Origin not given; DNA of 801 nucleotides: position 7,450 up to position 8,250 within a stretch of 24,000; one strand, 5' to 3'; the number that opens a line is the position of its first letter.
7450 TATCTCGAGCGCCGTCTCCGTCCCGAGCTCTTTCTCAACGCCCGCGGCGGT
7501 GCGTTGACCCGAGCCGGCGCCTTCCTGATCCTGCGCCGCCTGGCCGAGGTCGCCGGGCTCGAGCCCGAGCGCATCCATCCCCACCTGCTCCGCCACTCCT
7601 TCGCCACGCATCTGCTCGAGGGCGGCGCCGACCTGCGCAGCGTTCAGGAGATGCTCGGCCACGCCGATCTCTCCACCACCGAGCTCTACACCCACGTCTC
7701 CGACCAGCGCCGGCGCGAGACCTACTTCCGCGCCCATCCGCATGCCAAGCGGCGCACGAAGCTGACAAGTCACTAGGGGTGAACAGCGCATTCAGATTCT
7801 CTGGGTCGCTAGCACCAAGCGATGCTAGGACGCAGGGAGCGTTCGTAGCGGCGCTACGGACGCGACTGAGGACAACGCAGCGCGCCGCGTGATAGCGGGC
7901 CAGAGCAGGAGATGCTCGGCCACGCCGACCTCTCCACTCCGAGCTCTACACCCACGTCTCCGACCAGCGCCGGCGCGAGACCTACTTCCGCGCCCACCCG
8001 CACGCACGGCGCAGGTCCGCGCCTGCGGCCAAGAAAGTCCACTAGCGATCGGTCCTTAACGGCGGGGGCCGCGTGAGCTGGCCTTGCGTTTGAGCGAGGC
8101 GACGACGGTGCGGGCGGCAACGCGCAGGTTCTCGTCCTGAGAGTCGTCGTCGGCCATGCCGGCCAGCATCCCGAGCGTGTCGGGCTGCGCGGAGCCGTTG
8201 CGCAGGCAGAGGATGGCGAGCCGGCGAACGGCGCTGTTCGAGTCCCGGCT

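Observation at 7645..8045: Duplicated xerD 3' end bracketing an inverted repeat-element fragment: an integration or rearrangement scar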

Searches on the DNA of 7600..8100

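Call 59: search_rna_families(source=window, start=7600, end=8100, threshold=evalue, max_evalue=1)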
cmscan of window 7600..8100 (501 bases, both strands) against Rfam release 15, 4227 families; matches with E-value up to 1: 0.
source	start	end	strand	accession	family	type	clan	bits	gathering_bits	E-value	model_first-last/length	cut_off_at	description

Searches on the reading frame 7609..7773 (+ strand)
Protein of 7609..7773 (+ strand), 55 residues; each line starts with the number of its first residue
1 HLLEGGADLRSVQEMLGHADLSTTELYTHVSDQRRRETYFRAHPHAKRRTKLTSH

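Call 50: find_homologous_proteins(query=window:7609-7773:+, max_evalue=0.001)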
Query seq(55 aa) (55 aa): 1321 proteins with E <= 0.001 among 1325 candidates; the best 120 are listed.
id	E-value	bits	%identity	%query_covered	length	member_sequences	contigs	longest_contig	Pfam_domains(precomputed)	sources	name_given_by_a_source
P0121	5.2e-23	97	96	87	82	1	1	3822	PF00589.28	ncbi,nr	ncbi:MAG TPA: tyrosine-type recombinase/integrase, partial [Gaiellaceae bacterium]|nr:tyrosine-type 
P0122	6.2e-23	96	92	93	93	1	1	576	PF00589.28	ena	-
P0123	6.4e-23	96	94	89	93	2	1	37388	PF00589.28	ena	-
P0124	8.2e-23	96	88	93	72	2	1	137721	PF00589.28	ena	-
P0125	1.3e-22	95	92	89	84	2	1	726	PF00589.28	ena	-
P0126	2.7e-22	94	91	84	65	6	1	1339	PF00589.28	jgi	jgi:site-specific recombinase XerD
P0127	3.0e-22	94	81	96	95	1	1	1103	PF00589.28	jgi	-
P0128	8.7e-22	93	90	87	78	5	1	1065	PF00589.28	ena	-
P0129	9.0e-22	93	90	89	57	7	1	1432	PF00589.28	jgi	jgi:site-specific recombinase XerD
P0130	1.1e-21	93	90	91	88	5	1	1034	PF00589.28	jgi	-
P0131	1.3e-21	92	90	89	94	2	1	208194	PF00589.28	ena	-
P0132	1.5e-21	92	88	91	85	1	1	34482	PF00589.28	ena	-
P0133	1.5e-21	92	90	89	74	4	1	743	PF00589.28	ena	-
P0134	1.5e-21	92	88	91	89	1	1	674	PF00589.28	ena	-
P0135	1.7e-21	92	81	95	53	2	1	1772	PF00589.28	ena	-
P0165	3.9e-15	72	90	71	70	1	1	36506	-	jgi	jgi:hypothetical protein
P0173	4.2e-14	69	87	69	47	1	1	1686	-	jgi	jgi:integrase/recombinase XerD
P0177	6.0e-14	69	92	65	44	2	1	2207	-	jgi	jgi:site-specific recombinase XerD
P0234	5.0e-13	66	91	64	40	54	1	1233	-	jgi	jgi:integrase/recombinase XerD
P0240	5.1e-13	66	89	64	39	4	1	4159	-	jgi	jgi:site-specific recombinase XerD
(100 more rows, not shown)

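Call 53: find_encoding_contigs(protein=P0165, flank=4000, max_places=3)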
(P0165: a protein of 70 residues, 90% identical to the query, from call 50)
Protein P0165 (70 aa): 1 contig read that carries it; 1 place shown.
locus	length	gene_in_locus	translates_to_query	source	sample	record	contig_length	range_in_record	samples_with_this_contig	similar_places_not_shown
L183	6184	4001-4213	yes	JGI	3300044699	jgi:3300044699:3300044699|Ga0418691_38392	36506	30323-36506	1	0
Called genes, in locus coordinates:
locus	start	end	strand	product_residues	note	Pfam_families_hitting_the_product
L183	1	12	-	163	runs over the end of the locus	PF01810:LysE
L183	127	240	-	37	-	-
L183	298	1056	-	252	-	-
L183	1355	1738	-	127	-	-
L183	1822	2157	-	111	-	-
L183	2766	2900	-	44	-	-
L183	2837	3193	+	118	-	PF00589:Phage_integrase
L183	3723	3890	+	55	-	-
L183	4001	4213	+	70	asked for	-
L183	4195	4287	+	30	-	-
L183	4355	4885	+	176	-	-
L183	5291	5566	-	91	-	PF00731:AIRC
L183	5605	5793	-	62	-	PF00731:AIRC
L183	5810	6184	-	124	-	?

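Call 54: find_encoding_contigs(protein=P0240, flank=4000, max_places=4)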
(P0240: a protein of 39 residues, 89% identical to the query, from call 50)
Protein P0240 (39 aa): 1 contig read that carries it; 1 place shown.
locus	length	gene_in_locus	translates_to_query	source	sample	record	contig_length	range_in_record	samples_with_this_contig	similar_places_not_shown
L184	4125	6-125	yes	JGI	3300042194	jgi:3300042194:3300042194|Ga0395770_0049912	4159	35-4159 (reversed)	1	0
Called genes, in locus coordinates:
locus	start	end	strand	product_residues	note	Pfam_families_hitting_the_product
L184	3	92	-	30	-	?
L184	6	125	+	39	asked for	-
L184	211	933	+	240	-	PF02811:PHP, PF13263:PHP_C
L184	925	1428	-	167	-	PF13646:HEAT_2 (weak)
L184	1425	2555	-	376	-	PF00285:Citrate_synt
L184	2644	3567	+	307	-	PF00056:Ldh_1_N, PF02866:Ldh_1_C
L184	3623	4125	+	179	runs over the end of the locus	?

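Call 56: list_cluster_members(proteins=[P0234, P0177, P0173])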
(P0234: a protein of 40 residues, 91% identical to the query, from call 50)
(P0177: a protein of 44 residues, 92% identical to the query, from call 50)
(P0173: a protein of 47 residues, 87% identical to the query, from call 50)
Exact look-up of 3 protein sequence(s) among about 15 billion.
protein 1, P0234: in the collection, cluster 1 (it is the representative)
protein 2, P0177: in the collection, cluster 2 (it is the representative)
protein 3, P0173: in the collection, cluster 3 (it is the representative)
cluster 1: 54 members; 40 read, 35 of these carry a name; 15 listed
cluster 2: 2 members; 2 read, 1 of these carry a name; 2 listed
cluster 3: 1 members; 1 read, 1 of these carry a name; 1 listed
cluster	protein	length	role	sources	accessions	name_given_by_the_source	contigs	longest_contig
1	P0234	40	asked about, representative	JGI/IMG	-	integrase/recombinase XerD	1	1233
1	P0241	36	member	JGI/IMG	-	site-specific recombinase XerD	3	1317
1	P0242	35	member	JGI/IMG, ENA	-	site-specific recombinase XerD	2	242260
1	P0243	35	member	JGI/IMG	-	site-specific recombinase XerD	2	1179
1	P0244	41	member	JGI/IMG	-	site-specific recombinase XerD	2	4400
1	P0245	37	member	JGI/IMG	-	site-specific recombinase XerD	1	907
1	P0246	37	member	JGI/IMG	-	site-specific recombinase XerD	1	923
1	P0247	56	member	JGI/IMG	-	site-specific recombinase XerD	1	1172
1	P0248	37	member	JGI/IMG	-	site-specific recombinase XerD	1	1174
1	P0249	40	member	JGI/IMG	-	integrase/recombinase XerD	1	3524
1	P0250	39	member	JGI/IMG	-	site-specific recombinase XerD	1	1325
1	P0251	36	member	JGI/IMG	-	site-specific recombinase XerD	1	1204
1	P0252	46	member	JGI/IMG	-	site-specific recombinase XerD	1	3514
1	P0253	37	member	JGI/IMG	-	site-specific recombinase XerD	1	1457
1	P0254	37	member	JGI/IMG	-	integrase/recombinase XerD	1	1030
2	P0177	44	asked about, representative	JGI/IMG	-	site-specific recombinase XerD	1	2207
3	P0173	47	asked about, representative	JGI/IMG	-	integrase/recombinase XerD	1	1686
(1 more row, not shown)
